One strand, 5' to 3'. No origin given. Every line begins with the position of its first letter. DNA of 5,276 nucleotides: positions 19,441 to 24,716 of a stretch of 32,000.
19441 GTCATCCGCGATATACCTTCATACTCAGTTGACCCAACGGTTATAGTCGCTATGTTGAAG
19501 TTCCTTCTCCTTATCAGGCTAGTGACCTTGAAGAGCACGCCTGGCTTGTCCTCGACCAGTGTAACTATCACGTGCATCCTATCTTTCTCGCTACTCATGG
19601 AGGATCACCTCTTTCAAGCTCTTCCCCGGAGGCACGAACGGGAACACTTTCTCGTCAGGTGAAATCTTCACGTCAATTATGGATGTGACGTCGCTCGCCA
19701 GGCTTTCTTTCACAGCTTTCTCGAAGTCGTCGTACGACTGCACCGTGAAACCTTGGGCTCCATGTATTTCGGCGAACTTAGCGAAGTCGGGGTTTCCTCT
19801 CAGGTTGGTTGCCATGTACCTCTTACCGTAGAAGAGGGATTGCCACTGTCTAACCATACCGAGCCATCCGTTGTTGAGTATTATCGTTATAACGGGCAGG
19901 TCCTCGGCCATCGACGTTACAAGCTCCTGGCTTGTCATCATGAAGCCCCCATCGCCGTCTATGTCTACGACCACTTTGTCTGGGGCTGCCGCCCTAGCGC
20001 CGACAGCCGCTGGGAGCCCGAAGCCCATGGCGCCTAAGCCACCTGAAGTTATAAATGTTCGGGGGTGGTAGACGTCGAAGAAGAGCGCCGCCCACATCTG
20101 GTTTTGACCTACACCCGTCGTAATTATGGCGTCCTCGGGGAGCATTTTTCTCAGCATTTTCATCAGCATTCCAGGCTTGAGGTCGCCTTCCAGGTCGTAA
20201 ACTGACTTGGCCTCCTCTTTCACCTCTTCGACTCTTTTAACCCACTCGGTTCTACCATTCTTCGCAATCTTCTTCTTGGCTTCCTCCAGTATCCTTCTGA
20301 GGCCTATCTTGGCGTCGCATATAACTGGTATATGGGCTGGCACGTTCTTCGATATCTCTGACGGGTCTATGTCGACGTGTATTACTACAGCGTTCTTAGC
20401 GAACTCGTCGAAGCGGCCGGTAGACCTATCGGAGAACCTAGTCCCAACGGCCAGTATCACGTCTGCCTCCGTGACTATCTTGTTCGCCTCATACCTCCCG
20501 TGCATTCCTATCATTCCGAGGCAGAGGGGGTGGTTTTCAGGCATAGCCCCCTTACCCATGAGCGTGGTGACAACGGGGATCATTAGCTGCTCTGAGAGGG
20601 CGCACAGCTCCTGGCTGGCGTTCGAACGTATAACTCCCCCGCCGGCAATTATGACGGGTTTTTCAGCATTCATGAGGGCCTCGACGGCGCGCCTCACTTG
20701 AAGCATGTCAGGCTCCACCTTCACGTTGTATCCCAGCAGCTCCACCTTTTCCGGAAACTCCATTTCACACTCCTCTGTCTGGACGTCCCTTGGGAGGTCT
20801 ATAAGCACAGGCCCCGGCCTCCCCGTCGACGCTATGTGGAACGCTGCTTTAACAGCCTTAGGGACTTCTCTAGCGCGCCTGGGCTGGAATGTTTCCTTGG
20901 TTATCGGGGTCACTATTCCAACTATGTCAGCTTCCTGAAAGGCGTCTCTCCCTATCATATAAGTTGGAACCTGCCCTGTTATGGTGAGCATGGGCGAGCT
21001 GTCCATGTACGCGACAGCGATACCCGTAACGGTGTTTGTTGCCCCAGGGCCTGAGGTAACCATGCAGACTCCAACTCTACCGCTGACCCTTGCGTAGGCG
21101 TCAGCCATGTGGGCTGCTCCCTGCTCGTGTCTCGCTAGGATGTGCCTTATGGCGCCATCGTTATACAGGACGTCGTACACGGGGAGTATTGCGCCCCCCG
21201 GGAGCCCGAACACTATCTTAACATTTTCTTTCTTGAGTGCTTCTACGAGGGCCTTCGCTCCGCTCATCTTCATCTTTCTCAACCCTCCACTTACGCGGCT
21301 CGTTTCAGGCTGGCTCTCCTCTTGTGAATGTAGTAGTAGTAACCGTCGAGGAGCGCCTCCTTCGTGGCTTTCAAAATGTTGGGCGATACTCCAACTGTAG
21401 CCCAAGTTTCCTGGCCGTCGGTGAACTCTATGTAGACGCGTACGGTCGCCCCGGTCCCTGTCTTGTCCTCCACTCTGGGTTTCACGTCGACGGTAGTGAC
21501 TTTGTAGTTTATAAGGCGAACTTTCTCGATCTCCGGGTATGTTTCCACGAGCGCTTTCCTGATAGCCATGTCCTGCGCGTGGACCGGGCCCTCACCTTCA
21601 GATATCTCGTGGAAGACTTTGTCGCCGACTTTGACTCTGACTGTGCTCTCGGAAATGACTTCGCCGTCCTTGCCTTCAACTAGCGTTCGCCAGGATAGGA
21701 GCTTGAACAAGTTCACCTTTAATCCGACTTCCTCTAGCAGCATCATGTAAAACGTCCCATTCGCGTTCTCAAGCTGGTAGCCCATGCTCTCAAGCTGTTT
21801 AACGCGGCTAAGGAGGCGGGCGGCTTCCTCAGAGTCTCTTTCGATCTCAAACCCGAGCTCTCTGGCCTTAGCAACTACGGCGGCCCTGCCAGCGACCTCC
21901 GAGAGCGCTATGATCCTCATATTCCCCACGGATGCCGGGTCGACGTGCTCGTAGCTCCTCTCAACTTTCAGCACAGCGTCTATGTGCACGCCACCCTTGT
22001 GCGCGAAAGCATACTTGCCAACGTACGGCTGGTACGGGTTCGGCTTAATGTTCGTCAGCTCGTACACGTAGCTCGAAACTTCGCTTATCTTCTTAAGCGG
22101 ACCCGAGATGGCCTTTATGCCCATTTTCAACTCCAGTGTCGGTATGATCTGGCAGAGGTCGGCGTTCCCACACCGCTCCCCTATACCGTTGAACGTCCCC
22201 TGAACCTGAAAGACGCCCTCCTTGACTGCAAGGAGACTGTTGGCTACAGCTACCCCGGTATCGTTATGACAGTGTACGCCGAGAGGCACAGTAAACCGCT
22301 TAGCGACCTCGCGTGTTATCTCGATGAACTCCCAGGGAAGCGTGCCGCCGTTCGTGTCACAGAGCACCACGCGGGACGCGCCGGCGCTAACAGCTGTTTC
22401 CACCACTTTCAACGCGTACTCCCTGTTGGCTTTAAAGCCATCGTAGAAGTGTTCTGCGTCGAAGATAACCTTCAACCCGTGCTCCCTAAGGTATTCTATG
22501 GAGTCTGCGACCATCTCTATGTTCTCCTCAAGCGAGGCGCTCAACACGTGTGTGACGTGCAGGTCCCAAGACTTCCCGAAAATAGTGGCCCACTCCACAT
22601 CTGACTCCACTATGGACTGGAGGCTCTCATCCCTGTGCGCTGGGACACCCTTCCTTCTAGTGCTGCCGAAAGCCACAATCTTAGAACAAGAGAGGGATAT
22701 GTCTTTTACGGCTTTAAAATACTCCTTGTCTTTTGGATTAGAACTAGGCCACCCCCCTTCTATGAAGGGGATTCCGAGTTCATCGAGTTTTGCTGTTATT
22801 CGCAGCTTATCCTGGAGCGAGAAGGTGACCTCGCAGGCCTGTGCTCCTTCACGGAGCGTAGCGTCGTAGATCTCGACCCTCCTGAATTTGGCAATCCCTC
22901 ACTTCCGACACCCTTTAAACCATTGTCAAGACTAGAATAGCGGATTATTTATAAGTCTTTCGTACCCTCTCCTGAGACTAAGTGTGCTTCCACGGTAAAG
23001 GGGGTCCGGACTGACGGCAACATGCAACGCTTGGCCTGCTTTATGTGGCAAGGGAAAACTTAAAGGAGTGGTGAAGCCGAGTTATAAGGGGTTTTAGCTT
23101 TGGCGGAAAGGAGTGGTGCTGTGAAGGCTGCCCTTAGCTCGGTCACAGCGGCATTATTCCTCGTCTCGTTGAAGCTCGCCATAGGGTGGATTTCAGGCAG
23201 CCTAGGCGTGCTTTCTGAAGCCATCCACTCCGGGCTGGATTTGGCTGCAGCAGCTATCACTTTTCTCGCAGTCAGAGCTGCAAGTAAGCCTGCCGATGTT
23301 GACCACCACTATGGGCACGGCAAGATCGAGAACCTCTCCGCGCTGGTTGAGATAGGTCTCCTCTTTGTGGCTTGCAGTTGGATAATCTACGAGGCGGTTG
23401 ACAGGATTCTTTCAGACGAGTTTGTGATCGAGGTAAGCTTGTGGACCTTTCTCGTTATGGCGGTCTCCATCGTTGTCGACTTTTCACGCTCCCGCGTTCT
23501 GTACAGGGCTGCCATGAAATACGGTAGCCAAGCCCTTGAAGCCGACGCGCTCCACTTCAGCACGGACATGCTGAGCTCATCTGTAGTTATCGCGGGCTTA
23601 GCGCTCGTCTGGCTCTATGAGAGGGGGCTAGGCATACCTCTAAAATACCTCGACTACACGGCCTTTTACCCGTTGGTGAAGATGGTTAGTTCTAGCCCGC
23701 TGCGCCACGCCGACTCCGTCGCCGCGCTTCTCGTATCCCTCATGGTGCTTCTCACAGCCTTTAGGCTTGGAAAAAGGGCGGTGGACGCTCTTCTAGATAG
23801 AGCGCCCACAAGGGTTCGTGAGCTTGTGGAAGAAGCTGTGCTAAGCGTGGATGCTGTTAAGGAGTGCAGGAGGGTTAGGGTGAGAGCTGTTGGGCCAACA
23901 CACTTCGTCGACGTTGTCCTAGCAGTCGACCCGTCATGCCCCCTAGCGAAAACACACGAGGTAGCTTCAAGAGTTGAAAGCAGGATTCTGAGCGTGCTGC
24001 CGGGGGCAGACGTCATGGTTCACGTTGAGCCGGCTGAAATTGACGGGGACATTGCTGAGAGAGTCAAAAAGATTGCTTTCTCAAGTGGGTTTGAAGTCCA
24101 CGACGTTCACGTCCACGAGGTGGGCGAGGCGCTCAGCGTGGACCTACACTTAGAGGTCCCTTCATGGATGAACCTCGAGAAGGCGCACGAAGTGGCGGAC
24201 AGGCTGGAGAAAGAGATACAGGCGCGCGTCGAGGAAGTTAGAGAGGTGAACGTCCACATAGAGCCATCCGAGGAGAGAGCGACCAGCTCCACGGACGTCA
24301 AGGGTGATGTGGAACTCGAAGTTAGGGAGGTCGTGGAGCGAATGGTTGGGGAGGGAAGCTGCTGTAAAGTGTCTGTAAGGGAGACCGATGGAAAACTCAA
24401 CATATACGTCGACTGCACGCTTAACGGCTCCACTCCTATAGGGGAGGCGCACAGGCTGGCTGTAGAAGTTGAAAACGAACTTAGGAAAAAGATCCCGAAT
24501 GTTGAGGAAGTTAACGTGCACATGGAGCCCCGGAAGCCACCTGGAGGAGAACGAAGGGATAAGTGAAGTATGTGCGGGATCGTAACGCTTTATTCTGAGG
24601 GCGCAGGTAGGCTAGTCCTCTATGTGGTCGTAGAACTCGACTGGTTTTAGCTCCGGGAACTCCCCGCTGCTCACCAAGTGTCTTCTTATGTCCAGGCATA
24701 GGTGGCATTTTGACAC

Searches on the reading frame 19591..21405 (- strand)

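Call 30: search_protein_families(library=pfam, proteins=[window:19591-21405:-])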
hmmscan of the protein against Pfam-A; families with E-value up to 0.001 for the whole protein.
window:19591-21405:- (604 aa): 3 families
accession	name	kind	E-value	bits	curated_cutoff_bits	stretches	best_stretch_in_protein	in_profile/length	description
PF00205.28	TPP_enzyme_M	-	1.7e-52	177.2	30.4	1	237-371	1-136/137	Thiamine pyrophosphate enzyme, central domain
PF02775.26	TPP_enzyme_C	-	2.4e-52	177.2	21.9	1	431-579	1-151/151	Thiamine pyrophosphate enzyme, C-terminal TPP binding domain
PF02776.23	TPP_enzyme_N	-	8.1e-43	145.4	26.8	1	47-163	1-118/119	Thiamine pyrophosphate enzyme, N-terminal TPP binding domain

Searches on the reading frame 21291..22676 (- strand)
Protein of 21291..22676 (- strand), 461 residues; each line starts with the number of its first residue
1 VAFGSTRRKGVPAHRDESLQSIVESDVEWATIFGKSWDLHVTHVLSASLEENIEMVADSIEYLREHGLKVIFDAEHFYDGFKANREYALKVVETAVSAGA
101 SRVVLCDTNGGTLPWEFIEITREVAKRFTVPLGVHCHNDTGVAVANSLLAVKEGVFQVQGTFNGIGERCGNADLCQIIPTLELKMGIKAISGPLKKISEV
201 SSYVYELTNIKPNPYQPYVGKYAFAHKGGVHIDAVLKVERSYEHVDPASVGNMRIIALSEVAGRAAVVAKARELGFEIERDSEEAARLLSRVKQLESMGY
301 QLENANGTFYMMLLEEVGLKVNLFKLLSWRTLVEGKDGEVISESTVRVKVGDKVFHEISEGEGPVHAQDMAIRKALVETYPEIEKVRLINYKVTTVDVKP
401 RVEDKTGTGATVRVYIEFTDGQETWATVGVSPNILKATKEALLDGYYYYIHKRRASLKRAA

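Call 30: search_protein_families(library=pfam, proteins=[window:21291-22676:-])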
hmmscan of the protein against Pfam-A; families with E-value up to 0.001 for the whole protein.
window:21291-22676:- (461 aa): 3 families
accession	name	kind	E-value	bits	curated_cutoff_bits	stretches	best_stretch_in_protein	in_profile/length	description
PF00682.25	HMGL-like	-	9.3e-34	117.4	29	1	17-185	76-243/260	HMGL-like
PF08502.15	LeuA_dimer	-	7.2e-18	65.2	24.9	1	310-448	8-129/131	LeuA allosteric (dimerisation) domain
PF22617.1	HCS_D2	-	2.9e-16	60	27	1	219-296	2-78/82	Homocitrate synthase post-HMGL domain-like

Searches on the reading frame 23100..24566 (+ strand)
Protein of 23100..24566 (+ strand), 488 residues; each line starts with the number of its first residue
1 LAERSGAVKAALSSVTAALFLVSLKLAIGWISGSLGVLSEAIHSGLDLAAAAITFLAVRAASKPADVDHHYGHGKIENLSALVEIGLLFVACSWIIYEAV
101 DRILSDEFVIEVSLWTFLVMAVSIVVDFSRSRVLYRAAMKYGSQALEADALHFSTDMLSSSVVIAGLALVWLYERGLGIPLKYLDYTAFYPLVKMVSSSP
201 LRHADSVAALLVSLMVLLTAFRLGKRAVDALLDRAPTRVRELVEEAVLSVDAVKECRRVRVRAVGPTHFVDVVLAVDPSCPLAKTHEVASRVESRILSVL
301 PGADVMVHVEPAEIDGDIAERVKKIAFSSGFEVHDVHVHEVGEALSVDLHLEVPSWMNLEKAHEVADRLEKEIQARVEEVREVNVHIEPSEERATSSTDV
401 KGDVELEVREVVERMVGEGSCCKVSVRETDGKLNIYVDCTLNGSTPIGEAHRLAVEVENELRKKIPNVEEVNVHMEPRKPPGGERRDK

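Call 30: search_protein_families(library=pfam, proteins=[window:23100-24566:+])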
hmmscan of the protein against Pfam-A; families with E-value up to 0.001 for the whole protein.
window:23100-24566:+ (488 aa): 2 families
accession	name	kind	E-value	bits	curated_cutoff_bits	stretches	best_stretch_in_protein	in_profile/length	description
PF16916.11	ZT_dimer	-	1.9e-44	150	26.7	3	240-311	6-77/78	Dimerisation domain of Zinc Transporter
PF01545.26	Cation_efflux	-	1.3e-38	133.2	26.6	1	14-232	4-198/198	Cation efflux family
